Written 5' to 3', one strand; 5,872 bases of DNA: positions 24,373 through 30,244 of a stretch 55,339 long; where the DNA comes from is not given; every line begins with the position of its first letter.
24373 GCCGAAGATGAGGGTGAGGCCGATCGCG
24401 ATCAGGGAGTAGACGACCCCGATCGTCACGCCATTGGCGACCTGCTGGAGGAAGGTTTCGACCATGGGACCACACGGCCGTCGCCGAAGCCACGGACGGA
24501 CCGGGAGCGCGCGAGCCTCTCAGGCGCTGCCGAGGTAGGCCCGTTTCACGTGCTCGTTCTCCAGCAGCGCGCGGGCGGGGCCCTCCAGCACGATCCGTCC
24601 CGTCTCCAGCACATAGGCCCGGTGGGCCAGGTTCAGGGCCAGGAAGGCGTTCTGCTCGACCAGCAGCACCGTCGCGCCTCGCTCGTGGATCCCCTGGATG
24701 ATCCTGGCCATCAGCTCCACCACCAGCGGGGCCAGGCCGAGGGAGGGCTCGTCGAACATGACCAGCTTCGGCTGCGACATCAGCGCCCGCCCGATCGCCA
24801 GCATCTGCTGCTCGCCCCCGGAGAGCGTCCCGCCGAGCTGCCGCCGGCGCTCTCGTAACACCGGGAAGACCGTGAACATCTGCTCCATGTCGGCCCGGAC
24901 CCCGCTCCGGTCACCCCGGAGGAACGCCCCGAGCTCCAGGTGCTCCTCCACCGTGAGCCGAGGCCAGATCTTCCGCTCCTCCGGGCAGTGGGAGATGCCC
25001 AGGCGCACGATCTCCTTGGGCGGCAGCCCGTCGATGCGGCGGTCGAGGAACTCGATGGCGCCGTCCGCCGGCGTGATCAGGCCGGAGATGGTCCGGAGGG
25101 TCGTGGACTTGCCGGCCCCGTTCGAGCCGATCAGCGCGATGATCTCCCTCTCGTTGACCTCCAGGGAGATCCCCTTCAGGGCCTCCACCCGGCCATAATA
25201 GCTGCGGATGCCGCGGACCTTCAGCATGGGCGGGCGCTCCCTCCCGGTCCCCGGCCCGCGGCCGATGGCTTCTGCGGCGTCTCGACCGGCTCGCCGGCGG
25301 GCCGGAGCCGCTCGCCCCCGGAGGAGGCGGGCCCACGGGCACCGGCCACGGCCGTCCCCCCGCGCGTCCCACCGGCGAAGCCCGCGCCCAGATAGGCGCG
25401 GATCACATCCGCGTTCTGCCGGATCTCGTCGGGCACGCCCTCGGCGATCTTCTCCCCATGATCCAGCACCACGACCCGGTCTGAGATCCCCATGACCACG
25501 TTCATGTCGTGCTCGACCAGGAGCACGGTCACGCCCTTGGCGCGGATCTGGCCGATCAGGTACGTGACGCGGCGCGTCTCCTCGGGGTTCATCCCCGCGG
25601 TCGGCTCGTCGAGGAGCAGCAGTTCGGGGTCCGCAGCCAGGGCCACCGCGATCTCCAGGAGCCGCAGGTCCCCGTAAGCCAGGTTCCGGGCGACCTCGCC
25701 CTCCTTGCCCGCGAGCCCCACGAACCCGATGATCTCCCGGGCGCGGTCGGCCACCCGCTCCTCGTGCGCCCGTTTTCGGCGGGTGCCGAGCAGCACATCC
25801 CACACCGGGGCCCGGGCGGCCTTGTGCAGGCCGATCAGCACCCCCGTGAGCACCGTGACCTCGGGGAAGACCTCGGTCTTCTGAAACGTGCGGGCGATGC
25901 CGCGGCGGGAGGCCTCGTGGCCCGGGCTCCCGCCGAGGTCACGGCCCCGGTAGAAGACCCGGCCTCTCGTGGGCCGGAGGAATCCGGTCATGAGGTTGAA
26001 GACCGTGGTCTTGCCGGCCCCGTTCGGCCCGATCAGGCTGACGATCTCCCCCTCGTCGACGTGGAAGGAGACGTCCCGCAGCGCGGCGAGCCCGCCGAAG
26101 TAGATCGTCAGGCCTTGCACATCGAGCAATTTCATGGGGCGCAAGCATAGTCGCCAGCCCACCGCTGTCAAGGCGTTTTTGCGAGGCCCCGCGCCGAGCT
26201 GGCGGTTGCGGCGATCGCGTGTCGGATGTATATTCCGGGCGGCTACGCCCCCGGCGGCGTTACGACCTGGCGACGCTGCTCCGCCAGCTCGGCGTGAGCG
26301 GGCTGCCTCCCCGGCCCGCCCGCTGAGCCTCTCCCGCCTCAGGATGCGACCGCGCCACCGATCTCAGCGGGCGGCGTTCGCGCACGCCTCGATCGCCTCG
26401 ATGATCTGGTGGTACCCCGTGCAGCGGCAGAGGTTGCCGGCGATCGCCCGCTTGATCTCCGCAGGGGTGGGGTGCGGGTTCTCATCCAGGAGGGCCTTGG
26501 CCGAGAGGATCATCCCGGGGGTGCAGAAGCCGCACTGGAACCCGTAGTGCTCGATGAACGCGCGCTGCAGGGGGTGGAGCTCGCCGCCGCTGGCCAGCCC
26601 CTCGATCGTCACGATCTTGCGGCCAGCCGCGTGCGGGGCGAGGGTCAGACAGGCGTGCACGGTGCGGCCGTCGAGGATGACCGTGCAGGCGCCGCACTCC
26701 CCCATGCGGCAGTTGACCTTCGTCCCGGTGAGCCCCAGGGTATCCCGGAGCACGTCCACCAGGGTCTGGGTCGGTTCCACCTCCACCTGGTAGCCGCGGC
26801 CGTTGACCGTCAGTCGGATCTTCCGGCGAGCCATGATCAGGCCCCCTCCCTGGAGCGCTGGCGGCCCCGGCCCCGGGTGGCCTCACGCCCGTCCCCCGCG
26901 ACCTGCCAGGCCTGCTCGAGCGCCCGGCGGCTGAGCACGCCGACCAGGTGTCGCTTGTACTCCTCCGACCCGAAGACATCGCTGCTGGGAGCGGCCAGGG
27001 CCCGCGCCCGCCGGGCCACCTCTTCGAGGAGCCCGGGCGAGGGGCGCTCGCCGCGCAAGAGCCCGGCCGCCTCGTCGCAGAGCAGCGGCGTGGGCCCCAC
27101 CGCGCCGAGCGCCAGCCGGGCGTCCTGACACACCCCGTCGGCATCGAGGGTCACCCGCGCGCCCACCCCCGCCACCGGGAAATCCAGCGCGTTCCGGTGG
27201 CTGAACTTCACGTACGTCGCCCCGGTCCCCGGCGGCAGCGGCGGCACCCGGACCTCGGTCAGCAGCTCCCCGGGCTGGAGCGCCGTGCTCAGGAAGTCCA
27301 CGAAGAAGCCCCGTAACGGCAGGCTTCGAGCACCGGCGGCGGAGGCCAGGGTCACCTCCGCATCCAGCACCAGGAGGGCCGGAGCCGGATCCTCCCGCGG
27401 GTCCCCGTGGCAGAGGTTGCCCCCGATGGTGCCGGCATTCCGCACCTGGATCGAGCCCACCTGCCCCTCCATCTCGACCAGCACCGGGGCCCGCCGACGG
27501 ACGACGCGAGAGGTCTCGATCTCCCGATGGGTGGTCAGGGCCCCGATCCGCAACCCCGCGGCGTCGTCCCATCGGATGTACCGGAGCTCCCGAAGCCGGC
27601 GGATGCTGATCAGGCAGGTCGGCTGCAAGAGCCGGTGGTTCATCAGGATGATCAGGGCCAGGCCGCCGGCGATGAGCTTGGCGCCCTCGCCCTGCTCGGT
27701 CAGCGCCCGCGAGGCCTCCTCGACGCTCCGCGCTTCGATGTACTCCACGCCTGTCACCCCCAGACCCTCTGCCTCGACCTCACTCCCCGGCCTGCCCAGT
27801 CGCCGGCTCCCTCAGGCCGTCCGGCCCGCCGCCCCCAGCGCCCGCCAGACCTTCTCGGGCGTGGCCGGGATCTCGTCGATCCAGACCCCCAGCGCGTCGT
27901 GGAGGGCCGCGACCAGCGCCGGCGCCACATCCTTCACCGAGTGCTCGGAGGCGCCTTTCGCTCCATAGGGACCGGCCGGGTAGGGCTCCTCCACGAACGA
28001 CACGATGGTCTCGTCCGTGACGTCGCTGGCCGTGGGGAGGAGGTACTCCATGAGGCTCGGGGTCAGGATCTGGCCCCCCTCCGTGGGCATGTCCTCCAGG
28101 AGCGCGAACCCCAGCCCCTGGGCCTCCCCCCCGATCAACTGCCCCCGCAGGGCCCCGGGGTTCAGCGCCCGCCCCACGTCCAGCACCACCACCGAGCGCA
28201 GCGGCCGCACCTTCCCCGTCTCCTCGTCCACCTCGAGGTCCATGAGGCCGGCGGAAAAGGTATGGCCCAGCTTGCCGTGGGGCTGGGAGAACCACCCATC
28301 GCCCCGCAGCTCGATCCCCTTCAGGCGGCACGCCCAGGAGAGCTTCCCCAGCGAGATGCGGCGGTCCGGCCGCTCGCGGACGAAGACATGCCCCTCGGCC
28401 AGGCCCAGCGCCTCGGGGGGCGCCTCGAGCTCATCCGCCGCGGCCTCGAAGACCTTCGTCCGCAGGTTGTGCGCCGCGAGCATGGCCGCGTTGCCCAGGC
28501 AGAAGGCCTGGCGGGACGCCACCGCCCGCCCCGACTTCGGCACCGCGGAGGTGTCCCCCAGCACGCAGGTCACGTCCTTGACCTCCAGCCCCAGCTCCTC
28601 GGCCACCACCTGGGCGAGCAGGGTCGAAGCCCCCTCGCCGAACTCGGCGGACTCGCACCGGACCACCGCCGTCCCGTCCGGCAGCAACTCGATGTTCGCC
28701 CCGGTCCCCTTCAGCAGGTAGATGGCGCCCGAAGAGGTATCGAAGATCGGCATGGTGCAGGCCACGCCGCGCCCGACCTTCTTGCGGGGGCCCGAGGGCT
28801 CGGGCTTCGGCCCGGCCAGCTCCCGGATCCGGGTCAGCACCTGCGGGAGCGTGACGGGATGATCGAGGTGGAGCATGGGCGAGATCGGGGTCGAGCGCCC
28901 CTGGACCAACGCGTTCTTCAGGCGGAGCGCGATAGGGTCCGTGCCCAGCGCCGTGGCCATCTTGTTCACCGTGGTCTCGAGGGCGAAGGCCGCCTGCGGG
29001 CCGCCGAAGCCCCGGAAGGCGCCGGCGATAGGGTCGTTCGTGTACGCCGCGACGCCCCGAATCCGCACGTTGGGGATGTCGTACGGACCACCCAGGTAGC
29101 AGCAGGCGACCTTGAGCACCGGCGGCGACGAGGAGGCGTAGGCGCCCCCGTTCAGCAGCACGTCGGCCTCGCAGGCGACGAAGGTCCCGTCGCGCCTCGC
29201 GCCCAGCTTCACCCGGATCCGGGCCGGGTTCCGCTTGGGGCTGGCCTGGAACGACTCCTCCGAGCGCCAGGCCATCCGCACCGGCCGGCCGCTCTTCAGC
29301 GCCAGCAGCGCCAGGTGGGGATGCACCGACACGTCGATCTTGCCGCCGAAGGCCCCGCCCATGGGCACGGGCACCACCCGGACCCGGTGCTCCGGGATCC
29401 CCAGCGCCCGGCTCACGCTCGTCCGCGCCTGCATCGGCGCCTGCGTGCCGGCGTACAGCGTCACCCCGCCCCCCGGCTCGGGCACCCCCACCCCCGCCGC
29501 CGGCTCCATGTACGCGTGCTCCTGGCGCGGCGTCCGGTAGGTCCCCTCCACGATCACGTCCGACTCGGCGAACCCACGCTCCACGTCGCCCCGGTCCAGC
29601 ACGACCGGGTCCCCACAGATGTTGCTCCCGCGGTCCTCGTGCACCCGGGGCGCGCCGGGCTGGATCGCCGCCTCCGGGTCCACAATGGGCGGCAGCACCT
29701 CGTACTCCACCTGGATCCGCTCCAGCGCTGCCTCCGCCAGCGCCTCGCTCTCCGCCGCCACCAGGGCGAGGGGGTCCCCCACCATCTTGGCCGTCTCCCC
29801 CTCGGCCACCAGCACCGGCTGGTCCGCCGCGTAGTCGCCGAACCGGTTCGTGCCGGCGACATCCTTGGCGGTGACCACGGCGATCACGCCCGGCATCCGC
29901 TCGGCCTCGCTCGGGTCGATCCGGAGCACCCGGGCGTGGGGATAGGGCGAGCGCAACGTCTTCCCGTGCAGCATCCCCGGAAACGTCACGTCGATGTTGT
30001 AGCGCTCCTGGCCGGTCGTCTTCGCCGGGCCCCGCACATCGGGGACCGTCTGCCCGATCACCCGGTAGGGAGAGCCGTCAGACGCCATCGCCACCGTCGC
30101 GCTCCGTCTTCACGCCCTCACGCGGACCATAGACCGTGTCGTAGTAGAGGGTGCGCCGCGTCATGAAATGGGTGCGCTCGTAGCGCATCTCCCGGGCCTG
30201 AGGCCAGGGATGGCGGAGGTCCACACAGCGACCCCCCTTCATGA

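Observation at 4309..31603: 27-kb single-strand catabolic supercluster for an N-heteroaromatic substrate, lacking the canonical lower pathway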

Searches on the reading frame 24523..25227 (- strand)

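Call 8: search_protein_families(library=pfam, proteins=[window:24523-25227:-], max_evalue=0.01)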
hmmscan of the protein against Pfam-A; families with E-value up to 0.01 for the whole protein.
window:24523-25227:- (235 aa): 10 families
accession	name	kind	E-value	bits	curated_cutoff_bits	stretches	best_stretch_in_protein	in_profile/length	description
PF00005.33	ABC_tran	-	1.9e-30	106.7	25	1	17-162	1-136/137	ABC transporter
PF13304.12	AAA_21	-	2.6e-10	41.3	27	1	29-83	1-67/304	AAA domain, putative AbiEii toxin, Type IV TA system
PF13555.12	AAA_29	-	0.0002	21.5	27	1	21-55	16-50/61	P-loop containing region of AAA domain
PF13476.12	AAA_23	-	0.0016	19.5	27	1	2-48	2-40/201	AAA domain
PF13604.12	AAA_30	-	0.0039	17.4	27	0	26-57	17-48/191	AAA domain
PF13401.12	AAA_22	-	0.0046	17.7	27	0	26-70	4-33/130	AAA domain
PF13514.12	AAA_27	-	0.0063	16.5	22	0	11-50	11-49/206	AAA domain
PF25199.1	nSTAND_NTPase5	-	0.0081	16.4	34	0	24-69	38-84/145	Novel STAND NTPase 5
PF20703.3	nSTAND1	-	0.0081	16.3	27.1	0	9-51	15-55/379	Novel STAND NTPase 1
PF02463.25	SMC_N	-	0.0096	15.8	40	0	26-47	23-44/220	RecF/RecN/SMC N terminal domain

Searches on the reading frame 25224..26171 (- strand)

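Call 8: search_protein_families(library=pfam, proteins=[window:25224-26171:-], max_evalue=0.01)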
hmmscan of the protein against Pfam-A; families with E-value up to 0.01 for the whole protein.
window:25224-26171:- (316 aa): 5 families
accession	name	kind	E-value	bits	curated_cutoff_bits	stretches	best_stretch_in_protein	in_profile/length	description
PF00005.33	ABC_tran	-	2.4e-29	103.1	25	1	31-192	1-137/137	ABC transporter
PF13304.12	AAA_21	-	2.6e-12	47.9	27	2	109-225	186-302/304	AAA domain, putative AbiEii toxin, Type IV TA system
PF12399.14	BCA_ABC_TP_C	-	3.2e-11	43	25.5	1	240-266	1-27/27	Branched-chain amino acid ATP-binding cassette transporter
PF13476.12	AAA_23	-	0.0029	18.7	27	1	32-62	11-40/201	AAA domain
PF13555.12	AAA_29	-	0.0058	16.8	27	0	34-68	15-49/61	P-loop containing region of AAA domain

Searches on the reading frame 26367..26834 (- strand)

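Call 8: search_protein_families(library=pfam, proteins=[window:26367-26834:-], max_evalue=0.01)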
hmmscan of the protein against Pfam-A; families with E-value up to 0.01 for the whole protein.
window:26367-26834:- (156 aa): 4 families
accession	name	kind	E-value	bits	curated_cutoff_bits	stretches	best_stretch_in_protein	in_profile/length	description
PF01799.25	Fer2_2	-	1e-34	118.9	30.3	1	76-149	1-75/75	[2Fe-2S] binding domain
PF00111.32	Fer2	-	4.2e-11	43.1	21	1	9-62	2-55/77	2Fe-2S iron-sulfur cluster binding domain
PF13085.11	Fer2_3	-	1.4e-06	28.7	27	1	15-80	21-89/107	2Fe-2S iron-sulfur cluster binding domain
PF13510.11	Fer2_4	-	0.0041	17.6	22.8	1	4-66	2-71/82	2Fe-2S iron-sulfur cluster binding domain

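Call 10: search_protein_families(library=ncbifam, proteins=[window:26367-26834:-], max_evalue=0.001)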
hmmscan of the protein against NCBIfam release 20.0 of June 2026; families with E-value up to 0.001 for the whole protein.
window:26367-26834:- (156 aa): 17 families
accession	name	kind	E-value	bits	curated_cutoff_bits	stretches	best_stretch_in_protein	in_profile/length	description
NF041020.1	glyceraldDH_gamma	equivalog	2.2e-62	209.5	290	1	4-153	11-160/164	glyceraldehyde dehydrogenase subunit gamma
TIGR03193.1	4hydroxCoAred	equivalog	2.2e-58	196.4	257.8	1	6-152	2-148/148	4-hydroxybenzoyl-CoA reductase subunit gamma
TIGR03198.1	pucE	equivalog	3e-57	192.3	254.3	1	5-151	3-148/151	xanthine dehydrogenase subunit E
NF043084.2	XdhC_XDHase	equivalog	4e-56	188.7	217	1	5-152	2-150/151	xanthine dehydrogenase subunit XdhC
NF045668.1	pterin_aldehy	equivalog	1.3e-51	175.7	1100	1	5-153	2-153/905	molybdopterin-dependent aldehyde oxidoreductase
NF008514.0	PRK11433.1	equivalog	2e-48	164.8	322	1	4-154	51-216/218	aldehyde dehydrogenase iron-sulfur subunit PaoA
NF007387.0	PRK09908.1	equivalog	9.6e-48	161.6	212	1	5-153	8-157/159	xanthine dehydrogenase iron sulfur-binding subunit XdhC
TIGR03311.1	Se_dep_XDH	equivalog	1.3e-46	159.2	830.45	1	8-154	3-146/848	selenium-dependent xanthine dehydrogenase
TIGR02963.1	xanthine_xdhA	equivalog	1.5e-44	152.5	467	1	11-153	6-159/468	xanthine dehydrogenase small subunit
TIGR02969.1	mam_aldehyde_ox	subfamily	3.9e-30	104.1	1912.3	1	9-152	6-161/1330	aldehyde oxidase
TIGR03313.1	Se_sel_red_Mo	hypoth_equivalog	1.3e-13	49.5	1101.9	1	9-152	2-145/951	molybdopterin-dependent oxidoreductase Mo/Fe-S-binding subunit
TIGR00384.1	dhsB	subfamily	2.5e-05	23.8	88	1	15-80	17-87/222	succinate dehydrogenase and fumarate reductase iron-sulfur protein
NF009226.0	PRK12576.1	equivalog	3.7e-05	23.2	344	1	15-80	29-100/317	succinate dehydrogenase/fumarate reductase iron-sulfur subunit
NF009227.0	PRK12577.1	equivalog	4e-05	22.5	349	1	3-63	9-73/330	succinate dehydrogenase/fumarate reductase iron-sulfur subunit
NF009052.0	PRK12386.1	equivalog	0.0001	21.5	256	1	13-81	20-92/255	succinate dehydrogenase/fumarate reductase iron-sulfur subunit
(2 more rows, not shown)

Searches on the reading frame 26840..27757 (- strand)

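Call 8: search_protein_families(library=pfam, proteins=[window:26840-27757:-], max_evalue=0.01)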
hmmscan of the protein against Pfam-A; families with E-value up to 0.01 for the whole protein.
window:26840-27757:- (306 aa): 2 families
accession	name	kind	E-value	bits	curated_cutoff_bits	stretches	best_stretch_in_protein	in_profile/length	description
PF00941.27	FAD_binding_5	-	8.7e-48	162.8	27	1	4-173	3-169/170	FAD binding domain in molybdopterin dehydrogenase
PF03450.22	CO_deh_flav_C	-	3.3e-22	79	25.5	1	183-283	3-102/102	CO dehydrogenase flavoprotein C-terminal domain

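Call 10: search_protein_families(library=ncbifam, proteins=[window:26840-27757:-], max_evalue=0.001)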
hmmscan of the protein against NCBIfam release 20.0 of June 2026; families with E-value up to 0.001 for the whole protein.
window:26840-27757:- (306 aa): 8 families
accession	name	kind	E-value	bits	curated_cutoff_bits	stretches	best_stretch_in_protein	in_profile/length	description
NF041019.1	glyceraldDH_beta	equivalog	3.3e-67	226.7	350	1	4-282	6-279/280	glyceraldehyde dehydrogenase subunit beta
NF043083.1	XdhB_XDHase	equivalog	1.8e-60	204.6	310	1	5-287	6-287/289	xanthine dehydrogenase subunit XdhB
NF007427.0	PRK09971.1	equivalog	3.6e-55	187.2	287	1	5-289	6-289/292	xanthine dehydrogenase FAD-binding subunit XdhB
TIGR02963.1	xanthine_xdhA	equivalog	9.2e-38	130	467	1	18-275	206-460/468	xanthine dehydrogenase small subunit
TIGR03195.1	4hydrxCoA_B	equivalog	4.4e-37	127.9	404.55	2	116-285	153-321/321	4-hydroxybenzoyl-CoA reductase subunit beta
TIGR03199.1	pucC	equivalog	9.7e-27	93.9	306.05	1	12-271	4-257/264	xanthine dehydrogenase subunit C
TIGR03312.1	Se_sel_red_FAD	hypoth_equivalog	1.5e-11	44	241.5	1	8-277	6-244/257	molybdopterin-dependent oxidoreductase FAD-binding subunit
TIGR02969.1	mam_aldehyde_ox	subfamily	7.4e-07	27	1912.3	1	98-272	338-515/1330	aldehyde oxidase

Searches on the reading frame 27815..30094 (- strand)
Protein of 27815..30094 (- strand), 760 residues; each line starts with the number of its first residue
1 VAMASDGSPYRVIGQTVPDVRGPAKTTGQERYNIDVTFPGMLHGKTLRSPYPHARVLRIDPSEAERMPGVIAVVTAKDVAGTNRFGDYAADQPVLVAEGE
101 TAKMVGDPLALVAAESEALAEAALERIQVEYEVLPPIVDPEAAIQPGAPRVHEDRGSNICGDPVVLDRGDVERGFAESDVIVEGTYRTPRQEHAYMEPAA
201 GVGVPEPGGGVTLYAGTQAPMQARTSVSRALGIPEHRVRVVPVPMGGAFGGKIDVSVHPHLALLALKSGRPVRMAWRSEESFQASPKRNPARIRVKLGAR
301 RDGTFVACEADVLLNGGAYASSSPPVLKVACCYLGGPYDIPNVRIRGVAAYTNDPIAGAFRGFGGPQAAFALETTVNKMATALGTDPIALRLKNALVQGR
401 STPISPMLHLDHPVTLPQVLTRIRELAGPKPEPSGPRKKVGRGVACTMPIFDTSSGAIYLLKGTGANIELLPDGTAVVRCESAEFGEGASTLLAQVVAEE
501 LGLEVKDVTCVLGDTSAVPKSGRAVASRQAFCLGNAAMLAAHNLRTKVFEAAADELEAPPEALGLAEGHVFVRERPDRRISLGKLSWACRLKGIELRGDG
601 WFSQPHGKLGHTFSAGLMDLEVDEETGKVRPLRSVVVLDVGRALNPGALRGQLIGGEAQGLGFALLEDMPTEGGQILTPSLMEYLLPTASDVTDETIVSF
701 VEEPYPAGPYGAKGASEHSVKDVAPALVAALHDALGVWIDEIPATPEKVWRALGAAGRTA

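Call 8: search_protein_families(library=pfam, proteins=[window:27815-30094:-], max_evalue=0.01)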
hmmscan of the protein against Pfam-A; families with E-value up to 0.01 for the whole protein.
window:27815-30094:- (760 aa): 3 families
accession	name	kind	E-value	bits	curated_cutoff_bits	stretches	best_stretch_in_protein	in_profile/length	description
PF02738.23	MoCoBD_1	-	4e-81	272.2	27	1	151-395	1-244/244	Molybdopterin cofactor-binding domain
PF20256.3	MoCoBD_2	-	3.5e-63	214.2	27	1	435-692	21-282/283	Molybdopterin cofactor-binding domain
PF01315.27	Ald_Xan_dh_C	-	2.2e-27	96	31.3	1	27-135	1-110/110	Aldehyde oxidase and xanthine dehydrogenase, a/b hammerhead domain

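Call 9: search_protein_families(library=ncbifam, proteins=[window:27815-30094:-], max_evalue=0.001)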
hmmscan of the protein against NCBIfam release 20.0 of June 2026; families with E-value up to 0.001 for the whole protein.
window:27815-30094:- (760 aa): 13 families
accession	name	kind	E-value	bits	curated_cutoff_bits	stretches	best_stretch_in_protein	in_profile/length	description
TIGR03196.1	pucD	equivalog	7.6e-169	563.6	783.65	1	17-749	7-754/763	xanthine dehydrogenase subunit D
TIGR03194.1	4hydrxCoA_A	equivalog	1.3e-139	467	994.55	1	17-753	1-746/746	4-hydroxybenzoyl-CoA reductase subunit alpha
NF043082.1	XdhA_XDHase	equivalog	1.7e-132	443.1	780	1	13-757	1-756/758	xanthine dehydrogenase subunit XdhA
TIGR03311.1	Se_dep_XDH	equivalog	6.4e-132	441.4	830.45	2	12-557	161-687/848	selenium-dependent xanthine dehydrogenase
NF007426.0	PRK09970.1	equivalog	1.3e-131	440.1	916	1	10-757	3-759/761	xanthine dehydrogenase molybdenum-binding subunit XdhA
NF041018.1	glyceraldDH_alpha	equivalog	2e-109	367.1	790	1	12-750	2-741/741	glyceraldehyde dehydrogenase subunit alpha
NF045668.1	pterin_aldehy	equivalog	7.7e-109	365.1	1100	2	11-545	173-715/905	molybdopterin-dependent aldehyde oxidoreductase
NF040766.1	CODH_aero_grp5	exception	7.9e-94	315.3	950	2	11-586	3-591/785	aerobic carbon-monoxide dehydrogenase large subunit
TIGR03313.1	Se_sel_red_Mo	hypoth_equivalog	1.2e-90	304.5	1101.9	2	169-754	362-950/951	molybdopterin-dependent oxidoreductase Mo/Fe-S-binding subunit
TIGR02965.1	xanthine_xdhB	equivalog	4.3e-88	296.3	849.5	1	25-753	13-754/758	xanthine dehydrogenase molybdopterin binding subunit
TIGR02416.1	CO_dehy_Mo_lg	equivalog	5.1e-84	282.9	991.15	2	26-397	6-396/770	aerobic carbon-monoxide dehydrogenase large subunit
NF041671.1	peri_hyde_PaoC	equivalog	2.7e-75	254.2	1180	1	11-753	16-731/735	aldehyde oxidoreductase molybdenum-binding subunit PaoC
TIGR02969.1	mam_aldehyde_ox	subfamily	2.4e-49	167.7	1912.3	1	13-734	576-1278/1330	aldehyde oxidase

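Call 81: search_solved_structures(query=window:27815-30094:-, max_evalue=1e-40)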
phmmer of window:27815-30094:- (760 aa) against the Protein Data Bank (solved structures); distinct sequences matched with E-value up to 1e-40: 40.
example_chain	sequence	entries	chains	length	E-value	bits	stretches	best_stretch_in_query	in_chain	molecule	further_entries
1rm6_A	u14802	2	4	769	6.2e-99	335.8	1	11-755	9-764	4-hydroxybenzoyl-CoA reductase alpha subunit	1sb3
3hrd_A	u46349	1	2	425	3.7e-84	286.9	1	7-427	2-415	Nicotinate dehydrogenase large molybdopterin subunit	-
8uem_A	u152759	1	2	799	1.8e-83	284.6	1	24-754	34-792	Carbon monoxide dehydrogenase (Large chain), CoxL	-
7dqx_A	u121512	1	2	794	9.3e-77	262.5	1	4-751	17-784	6-hydroxypseudooxynicotine dehydrogenase complex subunit gamma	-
1t3q_B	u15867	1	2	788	1.2e-76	262.1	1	23-753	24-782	quinoline 2-oxidoreductase large subunit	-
1sij_A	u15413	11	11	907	2.8e-76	260.9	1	11-545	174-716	Aldehyde oxidoreductase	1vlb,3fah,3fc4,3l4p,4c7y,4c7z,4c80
1dgj_A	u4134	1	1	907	4.9e-70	240.2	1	11-753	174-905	ALDEHYDE OXIDOREDUCTASE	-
3sr6_C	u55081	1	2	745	5.8e-68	233.4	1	13-719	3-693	Xanthine dehydrogenase/oxidase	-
1fiq_C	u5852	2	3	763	5.8e-68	233.4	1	13-719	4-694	XANTHINE OXIDASE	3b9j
3etr_C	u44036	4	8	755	6.1e-68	233.3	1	13-719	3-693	Xanthine dehydrogenase/oxidase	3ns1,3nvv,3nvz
3nrz_C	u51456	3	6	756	6.1e-68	233.3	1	13-719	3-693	Xanthine dehydrogenase/oxidase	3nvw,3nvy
3eub_C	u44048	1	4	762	6.3e-68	233.3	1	13-719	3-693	Xanthine dehydrogenase/oxidase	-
1n5x_A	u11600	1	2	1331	1.9e-67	231.7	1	11-719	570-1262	Xanthine Dehydrogenase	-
3una_A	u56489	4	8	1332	1.9e-67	231.7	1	11-719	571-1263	Xanthine dehydrogenase/oxidase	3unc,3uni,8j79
1fo4_A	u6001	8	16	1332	1.9e-67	231.7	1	11-719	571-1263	XANTHINE DEHYDROGENASE | Xanthine dehydrogenase/oxidase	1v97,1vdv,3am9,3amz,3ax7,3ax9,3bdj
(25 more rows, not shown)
